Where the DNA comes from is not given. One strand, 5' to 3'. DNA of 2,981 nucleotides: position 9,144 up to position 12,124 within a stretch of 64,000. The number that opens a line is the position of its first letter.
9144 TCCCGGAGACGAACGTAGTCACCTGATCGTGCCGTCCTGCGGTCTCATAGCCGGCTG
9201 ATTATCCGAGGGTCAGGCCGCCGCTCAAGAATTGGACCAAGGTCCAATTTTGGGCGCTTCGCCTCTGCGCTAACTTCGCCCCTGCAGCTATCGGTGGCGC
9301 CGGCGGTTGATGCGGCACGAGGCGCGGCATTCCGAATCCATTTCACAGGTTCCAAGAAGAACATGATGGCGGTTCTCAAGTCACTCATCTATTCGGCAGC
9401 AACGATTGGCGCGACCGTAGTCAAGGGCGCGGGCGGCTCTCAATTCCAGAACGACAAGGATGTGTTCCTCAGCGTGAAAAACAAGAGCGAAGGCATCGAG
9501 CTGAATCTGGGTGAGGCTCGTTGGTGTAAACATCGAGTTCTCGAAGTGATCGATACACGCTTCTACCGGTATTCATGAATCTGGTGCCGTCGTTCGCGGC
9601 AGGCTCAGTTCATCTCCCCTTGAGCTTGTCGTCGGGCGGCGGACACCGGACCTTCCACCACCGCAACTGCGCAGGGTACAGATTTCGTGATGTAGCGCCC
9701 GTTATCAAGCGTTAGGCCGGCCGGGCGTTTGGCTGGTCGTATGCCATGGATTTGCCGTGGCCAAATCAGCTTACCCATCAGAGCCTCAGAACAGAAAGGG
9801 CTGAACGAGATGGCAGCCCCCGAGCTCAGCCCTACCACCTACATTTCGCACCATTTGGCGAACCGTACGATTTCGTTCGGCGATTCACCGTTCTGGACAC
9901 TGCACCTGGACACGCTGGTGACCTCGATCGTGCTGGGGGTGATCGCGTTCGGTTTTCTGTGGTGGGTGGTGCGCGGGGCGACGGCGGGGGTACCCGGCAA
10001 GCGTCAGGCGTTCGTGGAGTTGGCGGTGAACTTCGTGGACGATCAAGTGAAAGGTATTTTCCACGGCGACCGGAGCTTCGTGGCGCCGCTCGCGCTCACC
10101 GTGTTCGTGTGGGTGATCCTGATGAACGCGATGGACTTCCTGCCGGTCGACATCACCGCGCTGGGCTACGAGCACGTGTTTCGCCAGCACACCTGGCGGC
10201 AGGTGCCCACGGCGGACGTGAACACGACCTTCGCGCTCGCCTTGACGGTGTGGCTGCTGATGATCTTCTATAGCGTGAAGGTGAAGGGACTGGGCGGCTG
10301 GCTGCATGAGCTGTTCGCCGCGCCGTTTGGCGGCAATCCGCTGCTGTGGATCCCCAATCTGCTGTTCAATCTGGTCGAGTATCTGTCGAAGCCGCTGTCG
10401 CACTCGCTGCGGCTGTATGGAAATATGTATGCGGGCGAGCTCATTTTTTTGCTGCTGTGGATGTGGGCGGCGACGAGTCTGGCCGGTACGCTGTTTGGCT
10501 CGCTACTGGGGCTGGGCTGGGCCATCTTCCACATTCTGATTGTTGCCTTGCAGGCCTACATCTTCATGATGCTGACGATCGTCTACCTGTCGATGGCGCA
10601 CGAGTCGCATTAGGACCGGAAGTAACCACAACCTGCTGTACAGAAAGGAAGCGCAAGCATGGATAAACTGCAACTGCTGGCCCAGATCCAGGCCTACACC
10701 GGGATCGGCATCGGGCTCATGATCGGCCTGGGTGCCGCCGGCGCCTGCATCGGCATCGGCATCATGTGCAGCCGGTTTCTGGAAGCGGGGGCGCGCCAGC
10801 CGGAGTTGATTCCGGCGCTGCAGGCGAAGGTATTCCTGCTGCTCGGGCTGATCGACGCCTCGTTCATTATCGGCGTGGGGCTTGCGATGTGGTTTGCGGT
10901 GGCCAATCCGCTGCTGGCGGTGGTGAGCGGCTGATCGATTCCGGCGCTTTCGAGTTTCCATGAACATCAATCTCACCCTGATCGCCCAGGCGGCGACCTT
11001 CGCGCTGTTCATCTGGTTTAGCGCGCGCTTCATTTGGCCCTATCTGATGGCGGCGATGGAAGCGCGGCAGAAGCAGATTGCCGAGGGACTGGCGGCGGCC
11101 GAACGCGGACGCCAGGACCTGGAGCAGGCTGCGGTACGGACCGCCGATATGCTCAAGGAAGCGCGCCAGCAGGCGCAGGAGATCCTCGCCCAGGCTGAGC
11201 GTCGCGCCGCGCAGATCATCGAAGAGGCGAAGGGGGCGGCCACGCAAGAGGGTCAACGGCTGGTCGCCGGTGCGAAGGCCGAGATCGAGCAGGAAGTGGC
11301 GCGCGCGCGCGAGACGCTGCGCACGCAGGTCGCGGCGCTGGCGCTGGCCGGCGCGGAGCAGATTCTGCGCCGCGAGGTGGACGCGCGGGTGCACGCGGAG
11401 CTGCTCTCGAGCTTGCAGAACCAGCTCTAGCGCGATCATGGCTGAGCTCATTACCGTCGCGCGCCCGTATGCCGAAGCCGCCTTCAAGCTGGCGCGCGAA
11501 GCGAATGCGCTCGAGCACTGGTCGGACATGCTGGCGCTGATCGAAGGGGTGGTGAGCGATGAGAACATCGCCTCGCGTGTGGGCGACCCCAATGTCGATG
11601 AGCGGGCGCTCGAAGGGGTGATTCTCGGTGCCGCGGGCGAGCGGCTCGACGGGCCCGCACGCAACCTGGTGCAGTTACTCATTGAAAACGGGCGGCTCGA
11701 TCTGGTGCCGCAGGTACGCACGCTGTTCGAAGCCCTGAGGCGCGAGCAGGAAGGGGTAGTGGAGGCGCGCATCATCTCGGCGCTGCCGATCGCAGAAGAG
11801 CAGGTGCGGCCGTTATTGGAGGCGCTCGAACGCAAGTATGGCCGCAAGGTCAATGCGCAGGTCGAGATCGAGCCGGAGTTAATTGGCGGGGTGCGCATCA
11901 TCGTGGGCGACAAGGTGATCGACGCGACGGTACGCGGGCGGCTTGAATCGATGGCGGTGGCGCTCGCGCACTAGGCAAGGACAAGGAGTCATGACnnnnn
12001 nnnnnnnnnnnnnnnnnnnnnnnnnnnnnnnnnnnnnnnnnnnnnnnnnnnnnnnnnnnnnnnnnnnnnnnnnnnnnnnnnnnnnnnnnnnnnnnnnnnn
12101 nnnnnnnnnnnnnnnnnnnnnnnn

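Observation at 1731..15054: F1Fo ATP synthase locus is split: atpB-E-F-H-A-D lacks gamma and epsilon, which form an atpG-atpC pair on the opposite strand ~6.8 kb away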

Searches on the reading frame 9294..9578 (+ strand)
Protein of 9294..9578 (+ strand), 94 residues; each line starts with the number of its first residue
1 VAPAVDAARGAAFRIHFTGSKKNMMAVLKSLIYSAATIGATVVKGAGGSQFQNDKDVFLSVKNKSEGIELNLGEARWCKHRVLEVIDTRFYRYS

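Call 4: search_protein_families(library=pfam, proteins=[window:9294-9578:+])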
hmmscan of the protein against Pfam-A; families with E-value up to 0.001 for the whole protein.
window:9294-9578:+ (94 aa): 0 families

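Call 5: search_protein_families(library=ncbifam, proteins=[window:9294-9578:+])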
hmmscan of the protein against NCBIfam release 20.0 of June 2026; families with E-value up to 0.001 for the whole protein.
window:9294-9578:+ (94 aa): 0 families

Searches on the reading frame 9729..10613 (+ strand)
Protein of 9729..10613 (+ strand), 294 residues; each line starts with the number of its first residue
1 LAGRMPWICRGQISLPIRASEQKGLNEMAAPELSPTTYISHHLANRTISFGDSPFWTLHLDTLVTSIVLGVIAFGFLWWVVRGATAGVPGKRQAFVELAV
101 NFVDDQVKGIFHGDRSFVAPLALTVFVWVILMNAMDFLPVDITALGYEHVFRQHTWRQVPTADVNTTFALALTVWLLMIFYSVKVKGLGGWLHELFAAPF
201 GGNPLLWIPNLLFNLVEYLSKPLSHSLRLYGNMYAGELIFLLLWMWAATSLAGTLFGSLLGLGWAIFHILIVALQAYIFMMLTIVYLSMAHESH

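Call 3: search_protein_families(library=pfam, proteins=[window:9729-10613:+])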
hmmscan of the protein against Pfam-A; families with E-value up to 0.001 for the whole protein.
window:9729-10613:+ (294 aa): 1 family
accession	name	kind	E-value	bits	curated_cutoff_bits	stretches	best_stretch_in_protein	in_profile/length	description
PF00119.25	ATP-synt_A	-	6.7e-55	186.7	33.9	1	64-288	2-217/217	ATP synthase A chain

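Call 5: search_protein_families(library=ncbifam, proteins=[window:9729-10613:+])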
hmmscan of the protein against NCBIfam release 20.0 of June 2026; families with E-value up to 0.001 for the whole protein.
window:9729-10613:+ (294 aa): 14 families
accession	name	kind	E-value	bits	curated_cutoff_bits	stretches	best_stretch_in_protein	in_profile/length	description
NF004477.0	PRK05815.1-1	equivalog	1.2e-105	352.8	280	1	32-294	7-268/268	F0F1 ATP synthase subunit A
TIGR01131.1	ATP_synt_6_or_A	equivalog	2.8e-40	138.6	102.6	1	49-289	4-225/227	F0F1 ATP synthase subunit A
NF004479.0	PRK05815.1-4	equivalog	4.6e-34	117.7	268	1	57-289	14-232/238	F0F1 ATP synthase subunit A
NF004482.0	PRK05815.2-4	equivalog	1e-26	94.1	225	1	67-292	36-249/252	F0F1 ATP synthase subunit A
NF004481.0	PRK05815.2-3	equivalog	3.5e-22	79.2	227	1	52-292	12-219/225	F0F1 ATP synthase subunit A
NF009955.0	PRK13421.1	equivalog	3e-21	75.9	302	1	63-291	24-217/231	F0F1 ATP synthase subunit A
NF004486.0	PRK05815.3-4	equivalog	1.3e-20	74.1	272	1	66-292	32-224/224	F0F1 ATP synthase subunit A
NF009954.0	PRK13420.1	equivalog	8.7e-16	58.3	272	1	61-293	21-219/229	F0F1 ATP synthase subunit A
NF004484.0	PRK05815.3-2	equivalog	2.3e-15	57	234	1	86-292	45-225/226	F0F1 ATP synthase subunit A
TIGR03306.1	altF1_A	exception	7.8e-15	55.1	302.1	1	54-290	12-215/217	alternate F1F0 ATPase, F0 subunit A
NF009953.0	PRK13419.1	equivalog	6.8e-14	51.9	460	1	64-293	118-334/346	F0F1 ATP synthase subunit A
NF004487.0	PRK05815.3-5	equivalog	1.4e-05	24.6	224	1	216-292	152-238/269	F0F1 ATP synthase subunit A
NF004485.0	PRK05815.3-3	equivalog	2.3e-05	24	249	1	95-291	61-252/281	F0F1 ATP synthase subunit A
NF009952.0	PRK13417.1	equivalog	0.0003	20.3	531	1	154-291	211-349/352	F0F1 ATP synthase subunit A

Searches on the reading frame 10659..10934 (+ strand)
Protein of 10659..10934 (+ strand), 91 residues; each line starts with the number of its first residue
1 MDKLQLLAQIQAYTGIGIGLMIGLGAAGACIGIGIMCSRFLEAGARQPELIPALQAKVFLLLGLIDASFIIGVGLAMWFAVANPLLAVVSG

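Call 3: search_protein_families(library=pfam, proteins=[window:10659-10934:+])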
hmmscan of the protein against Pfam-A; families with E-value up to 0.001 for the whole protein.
window:10659-10934:+ (91 aa): 1 family
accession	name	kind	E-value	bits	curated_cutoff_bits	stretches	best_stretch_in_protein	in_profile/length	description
PF00137.26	ATP-synt_C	-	5.8e-12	46.1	24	1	16-78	1-59/60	ATP synthase subunit C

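Call 5: search_protein_families(library=ncbifam, proteins=[window:10659-10934:+])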
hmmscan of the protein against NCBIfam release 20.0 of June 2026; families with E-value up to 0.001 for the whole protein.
window:10659-10934:+ (91 aa): 13 families
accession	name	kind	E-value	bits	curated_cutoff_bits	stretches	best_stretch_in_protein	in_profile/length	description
NF005363.0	PRK06876.1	equivalog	1.4e-30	104.9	71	1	8-85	2-79/80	F0F1 ATP synthase subunit C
TIGR01260.1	ATP_synt_c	equivalog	1e-16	60.7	43.95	1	26-80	2-56/58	ATP synthase F0 subunit C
NF009995.0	PRK13464.1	equivalog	1.4e-11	44.9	168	1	3-85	4-86/101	F0F1 ATP synthase subunit B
NF009996.0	PRK13466.1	equivalog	5.9e-11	42.4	110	1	20-79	6-63/66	F0F1 ATP synthase subunit C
NF004532.0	PRK05880.1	equivalog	3.3e-08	33.6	120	1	9-84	6-81/83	F0F1 ATP synthase subunit C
NF005900.0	PRK07874.1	equivalog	5.9e-08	32.9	114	1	11-73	11-74/80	ATP synthase F0 subunit C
NF006295.0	PRK08482.1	equivalog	2.3e-07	31.3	135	1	9-86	27-104/105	F0F1 ATP synthase subunit C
NF009999.0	PRK13471.1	equivalog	1.1e-06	28.7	124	1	7-62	7-64/85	F0F1 ATP synthase subunit C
NF009998.0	PRK13468.1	equivalog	1.2e-06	28.7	116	1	9-87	6-84/88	F0F1 ATP synthase subunit C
NF005733.0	PRK07558.1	equivalog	4.4e-06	26.8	85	1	11-77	4-69/75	F0F1 ATP synthase subunit C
NF005608.0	PRK07354.1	equivalog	1.5e-05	25.5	128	1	11-85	6-80/81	F0F1 ATP synthase subunit C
NF009997.0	PRK13467.1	equivalog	2.2e-05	24.4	98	1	21-79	7-63/66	F0F1 ATP synthase subunit C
TIGR03322.1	alt_F1F0_F0_C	exception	0.00032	21.3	130.85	1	9-87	5-83/86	alternate F1F0 ATPase, F0 subunit C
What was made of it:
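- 10659..10934 (+): atpE (Fo c subunit, 91 aa). PF00137 and NF005363 (calls 3, 5).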

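Call 39: find_encoding_contigs(protein=window:10659-10934:+, flank=8000, max_places=10)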
Protein window:10659-10934:+ (91 aa): 22 contigs read that carry it; 10 places shown.
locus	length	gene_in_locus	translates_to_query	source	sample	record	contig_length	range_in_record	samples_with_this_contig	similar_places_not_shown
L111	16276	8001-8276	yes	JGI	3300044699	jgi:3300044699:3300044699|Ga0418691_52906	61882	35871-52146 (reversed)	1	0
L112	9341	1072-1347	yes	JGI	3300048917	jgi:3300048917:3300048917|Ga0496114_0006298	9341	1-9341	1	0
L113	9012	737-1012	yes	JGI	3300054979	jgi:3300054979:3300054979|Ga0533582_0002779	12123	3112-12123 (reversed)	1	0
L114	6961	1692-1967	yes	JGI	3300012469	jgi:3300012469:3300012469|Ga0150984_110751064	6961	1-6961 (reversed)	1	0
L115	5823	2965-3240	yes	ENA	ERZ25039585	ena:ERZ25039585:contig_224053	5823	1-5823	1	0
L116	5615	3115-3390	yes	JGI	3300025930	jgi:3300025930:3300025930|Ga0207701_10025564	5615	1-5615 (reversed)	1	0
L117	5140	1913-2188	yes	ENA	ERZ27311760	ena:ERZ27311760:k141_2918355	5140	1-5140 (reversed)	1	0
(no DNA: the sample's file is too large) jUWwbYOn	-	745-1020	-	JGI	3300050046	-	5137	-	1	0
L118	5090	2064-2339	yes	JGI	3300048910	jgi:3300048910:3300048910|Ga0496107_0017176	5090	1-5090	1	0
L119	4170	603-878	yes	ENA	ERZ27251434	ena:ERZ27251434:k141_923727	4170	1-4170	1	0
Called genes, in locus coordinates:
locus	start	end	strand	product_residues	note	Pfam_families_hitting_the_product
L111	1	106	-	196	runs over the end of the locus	PF00231:ATP-synt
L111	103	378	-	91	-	PF00231:ATP-synt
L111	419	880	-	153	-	PF00072:Response_reg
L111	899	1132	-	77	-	PF01594:AI-2E_transport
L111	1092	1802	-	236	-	PF01594:AI-2E_transport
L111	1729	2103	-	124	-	-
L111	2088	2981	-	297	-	PF13557:Phenol_MetA_deg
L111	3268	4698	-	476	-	PF08447:PAS_3, PF13188:PAS_8 (faint), PF13426:PAS_9 (faint), PF00989:PAS, PF08448:PAS_4, PF00512:HisKA, PF02518:HATPase_c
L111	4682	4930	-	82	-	-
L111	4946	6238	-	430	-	-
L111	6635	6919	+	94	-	-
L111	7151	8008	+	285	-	PF00119:ATP-synt_A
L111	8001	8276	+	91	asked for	PF00137:ATP-synt_C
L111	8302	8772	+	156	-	PF00430:ATP-synt_B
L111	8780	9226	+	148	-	PF00213:OSCP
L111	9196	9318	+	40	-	PF00213:OSCP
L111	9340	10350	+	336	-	PF02874:ATP-synt_ab_N, PF00006:ATP-synt_ab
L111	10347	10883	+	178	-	PF00006:ATP-synt_ab, PF00306:ATP-synt_ab_C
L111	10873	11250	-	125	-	-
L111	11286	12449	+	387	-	PF00006:ATP-synt_ab, PF22919:ATP-synt_VA_C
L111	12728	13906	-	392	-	PF01734:Patatin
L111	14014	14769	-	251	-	PF13387:Lnb_N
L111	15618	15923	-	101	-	PF05164:ZapA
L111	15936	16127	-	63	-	PF06005:ZapB (weak)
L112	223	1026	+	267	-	PF00119:ATP-synt_A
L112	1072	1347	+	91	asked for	PF00137:ATP-synt_C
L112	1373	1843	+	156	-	PF00430:ATP-synt_B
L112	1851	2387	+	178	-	PF00213:OSCP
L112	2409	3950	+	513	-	PF02874:ATP-synt_ab_N, PF00006:ATP-synt_ab, PF00306:ATP-synt_ab_C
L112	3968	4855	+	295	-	PF00231:ATP-synt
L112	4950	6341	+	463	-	PF02874:ATP-synt_ab_N, PF00006:ATP-synt_ab, PF22919:ATP-synt_VA_C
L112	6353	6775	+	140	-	PF02823:ATP-synt_DE_N, PF00401:ATP-synt_DE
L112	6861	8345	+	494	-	PF01266:DAO, PF16901:DAO_C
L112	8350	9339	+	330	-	?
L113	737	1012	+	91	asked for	PF00137:ATP-synt_C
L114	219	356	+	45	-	PF23552:ParB_C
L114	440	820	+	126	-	PF03899:ATP-synt_I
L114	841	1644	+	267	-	PF00119:ATP-synt_A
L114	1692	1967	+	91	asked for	PF00137:ATP-synt_C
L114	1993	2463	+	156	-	PF00430:ATP-synt_B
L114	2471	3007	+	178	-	PF00213:OSCP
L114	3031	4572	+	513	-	PF02874:ATP-synt_ab_N, PF00006:ATP-synt_ab, PF00306:ATP-synt_ab_C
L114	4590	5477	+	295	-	PF00231:ATP-synt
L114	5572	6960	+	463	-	PF02874:ATP-synt_ab_N, PF00006:ATP-synt_ab, PF22919:ATP-synt_VA_C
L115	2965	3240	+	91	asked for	PF00137:ATP-synt_C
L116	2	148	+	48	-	?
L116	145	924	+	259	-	PF00142:Fer4_NifH (faint), PF01656:CbiA, PF02374:ArsA_ATPase (weak), PF06564:CBP_BcsQ, PF09140:MipZ, PF10609:ParA (weak), PF13614:AAA_31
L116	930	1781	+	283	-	PF02195:ParB_N, PF17762:HTH_ParB, PF23552:ParB_C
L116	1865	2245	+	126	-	PF03899:ATP-synt_I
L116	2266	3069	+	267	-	PF00119:ATP-synt_A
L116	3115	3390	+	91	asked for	PF00137:ATP-synt_C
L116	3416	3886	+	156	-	PF00430:ATP-synt_B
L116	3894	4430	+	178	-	PF00213:OSCP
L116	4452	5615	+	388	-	?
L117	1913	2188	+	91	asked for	PF00137:ATP-synt_C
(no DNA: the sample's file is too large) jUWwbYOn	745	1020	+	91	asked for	PF00137:ATP-synt_C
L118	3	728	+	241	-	?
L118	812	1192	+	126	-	PF03899:ATP-synt_I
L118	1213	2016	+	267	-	PF00119:ATP-synt_A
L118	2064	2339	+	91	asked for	PF00137:ATP-synt_C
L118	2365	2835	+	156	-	PF00430:ATP-synt_B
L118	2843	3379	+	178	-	PF00213:OSCP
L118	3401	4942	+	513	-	PF02874:ATP-synt_ab_N, PF00006:ATP-synt_ab, PF00306:ATP-synt_ab_C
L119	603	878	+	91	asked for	PF00137:ATP-synt_C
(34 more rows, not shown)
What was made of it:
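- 10659..10934 (+): The identical protein occurs in both locus contexts (call 39).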

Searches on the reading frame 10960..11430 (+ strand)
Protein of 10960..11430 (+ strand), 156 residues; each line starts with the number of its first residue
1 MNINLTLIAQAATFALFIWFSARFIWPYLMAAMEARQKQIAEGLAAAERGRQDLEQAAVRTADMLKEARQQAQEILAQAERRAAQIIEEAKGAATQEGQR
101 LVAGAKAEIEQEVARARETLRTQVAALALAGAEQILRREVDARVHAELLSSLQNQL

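Call 3: search_protein_families(library=pfam, proteins=[window:10960-11430:+])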
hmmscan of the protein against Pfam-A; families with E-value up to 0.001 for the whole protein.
window:10960-11430:+ (156 aa): 1 family
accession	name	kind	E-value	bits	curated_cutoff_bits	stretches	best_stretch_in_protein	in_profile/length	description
PF00430.23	ATP-synt_B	-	1.9e-28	99.6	28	1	6-136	1-131/132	ATP synthase B/B' CF(0)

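Call 5: search_protein_families(library=ncbifam, proteins=[window:10960-11430:+])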
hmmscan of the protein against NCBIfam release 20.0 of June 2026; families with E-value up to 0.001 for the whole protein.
window:10960-11430:+ (156 aa): 23 families
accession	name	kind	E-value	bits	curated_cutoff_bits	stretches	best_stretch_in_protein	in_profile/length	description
NF004411.0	PRK05759.1-2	equivalog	3.1e-60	202.8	131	1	1-156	1-156/156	F0F1 ATP synthase subunit B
NF004413.0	PRK05759.1-4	equivalog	8.3e-49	165.7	197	1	1-155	1-155/156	F0F1 ATP synthase subunit B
TIGR01144.1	ATP_synt_b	equivalog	3.5e-42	143.8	65.5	1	10-155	1-146/147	F0F1 ATP synthase subunit B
NF011041.0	PRK14471.1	equivalog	9.9e-22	77.6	200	1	7-143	11-147/164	F0F1 ATP synthase subunit B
NF011042.0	PRK14472.1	equivalog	1.7e-21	76.9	198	1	10-154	24-168/175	F0F1 ATP synthase subunit B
NF011043.0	PRK14473.1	equivalog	3.8e-20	72.5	168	1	3-151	6-155/164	F0F1 ATP synthase subunit B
NF004412.0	PRK05759.1-3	equivalog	1.1e-18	67.8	156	1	6-146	29-169/185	F0F1 ATP synthase subunit B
NF009992.0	PRK13461.1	equivalog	7.6e-17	61.3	127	1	1-150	1-151/159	F0F1 ATP synthase subunit B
NF005606.0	PRK07352.1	equivalog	9.2e-16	58.1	137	1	13-151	33-167/175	F0F1 ATP synthase subunit B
NF009987.0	PRK13453.1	equivalog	1e-14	54.7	172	1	6-149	20-163/173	F0F1 ATP synthase subunit B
TIGR03321.1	alt_F1F0_F0_B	exception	3.4e-12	46.7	224.7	1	5-153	6-154/246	alternate F1F0 ATPase, F0 subunit B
NF005607.0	PRK07353.1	equivalog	9.7e-12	44.9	131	1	3-136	19-152/155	F0F1 ATP synthase subunit B'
NF006611.0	PRK09173.1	equivalog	9.9e-11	41.9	195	1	27-151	24-149/159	F0F1 ATP synthase subunit B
NF009961.0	PRK13428.1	equivalog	1.5e-09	37.6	328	1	6-140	3-137/445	F0F1 ATP synthase subunit B/delta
NF006293.0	PRK08476.1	equivalog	5e-09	36.5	118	1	3-83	5-86/141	F0F1 ATP synthase subunit B'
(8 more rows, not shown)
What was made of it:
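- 10960..11430 (+): atpF (Fo b subunit, 156 aa). PF00430 and NF004411 (calls 3, 5).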

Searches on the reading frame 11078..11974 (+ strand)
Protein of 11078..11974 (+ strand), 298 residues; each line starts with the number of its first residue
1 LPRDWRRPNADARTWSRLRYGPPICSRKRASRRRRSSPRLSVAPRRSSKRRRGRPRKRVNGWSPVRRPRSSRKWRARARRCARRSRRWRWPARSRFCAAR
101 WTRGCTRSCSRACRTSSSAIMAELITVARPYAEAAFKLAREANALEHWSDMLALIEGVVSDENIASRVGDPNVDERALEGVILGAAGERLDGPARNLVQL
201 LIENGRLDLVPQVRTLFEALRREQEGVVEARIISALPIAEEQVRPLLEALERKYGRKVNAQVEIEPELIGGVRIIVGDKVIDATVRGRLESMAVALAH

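Call 3: search_protein_families(library=pfam, proteins=[window:11078-11974:+])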
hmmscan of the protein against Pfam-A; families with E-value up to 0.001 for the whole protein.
window:11078-11974:+ (298 aa): 1 family
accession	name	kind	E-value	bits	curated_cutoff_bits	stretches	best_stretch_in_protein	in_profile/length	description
PF00213.23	OSCP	-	1e-43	149.8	22.3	1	127-296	1-172/172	ATP synthase delta (OSCP) subunit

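Call 5: search_protein_families(library=ncbifam, proteins=[window:11078-11974:+])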
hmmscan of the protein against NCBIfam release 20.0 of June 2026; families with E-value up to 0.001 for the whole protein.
window:11078-11974:+ (298 aa): 15 families
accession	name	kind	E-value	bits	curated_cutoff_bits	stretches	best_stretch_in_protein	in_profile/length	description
NF004402.0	PRK05758.2-2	equivalog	1.1e-48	165.6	115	1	121-298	1-179/179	F0F1 ATP synthase subunit delta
NF004404.0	PRK05758.2-5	equivalog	7.3e-42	143.4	221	1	121-296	1-175/177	F0F1 ATP synthase subunit delta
TIGR01145.1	ATP_synt_delta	equivalog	1.1e-39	136.5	57.5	1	127-294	1-170/172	ATP synthase F1 subunit delta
NF004403.0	PRK05758.2-4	equivalog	1.8e-28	99.8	148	1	126-296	5-176/180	F0F1 ATP synthase subunit delta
NF004406.0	PRK05758.3-2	equivalog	2.8e-23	82.7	172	1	126-296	10-182/186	F0F1 ATP synthase subunit delta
NF009967.0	PRK13430.1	equivalog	2.3e-20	73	200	1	133-297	105-270/271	F0F1 ATP synthase subunit delta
NF009976.0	PRK13441.1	equivalog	2.4e-15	56.8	153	1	126-293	5-173/182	F0F1 ATP synthase subunit delta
NF004399.0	PRK05758.1-1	equivalog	1.4e-14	54.4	160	1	125-292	2-171/179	F0F1 ATP synthase subunit delta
NF009964.0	PRK13429.1-3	equivalog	1.1e-13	51.5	154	1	127-293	6-173/180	F0F1 ATP synthase subunit delta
NF004401.0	PRK05758.2-1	equivalog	2e-13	50.9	116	1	128-294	9-175/178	F0F1 ATP synthase subunit delta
NF009961.0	PRK13428.1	equivalog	2.1e-13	50.3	328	1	226-296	373-443/445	F0F1 ATP synthase subunit B/delta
NF009975.0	PRK13436.1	equivalog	1.6e-12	47.9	129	1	127-294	7-175/180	F0F1 ATP synthase subunit delta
NF009969.0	PRK13434.1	equivalog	4.2e-11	43.1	179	1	127-295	6-172/186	F0F1 ATP synthase subunit delta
NF006291.0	PRK08474.1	equivalog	7.5e-11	42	95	1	127-276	5-150/176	F0F1 ATP synthase subunit delta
TIGR03321.1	alt_F1F0_F0_B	exception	0.00053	19.8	224.7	1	216-293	168-242/246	alternate F1F0 ATPase, F0 subunit B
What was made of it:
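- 11438..11974 (+): atpH (F1 delta subunit, 178 aa). PF00213 and NF004402 (calls 3, 5).
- On N-ATPase: Delta is present at 11438-11974 (calls 3, 5).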
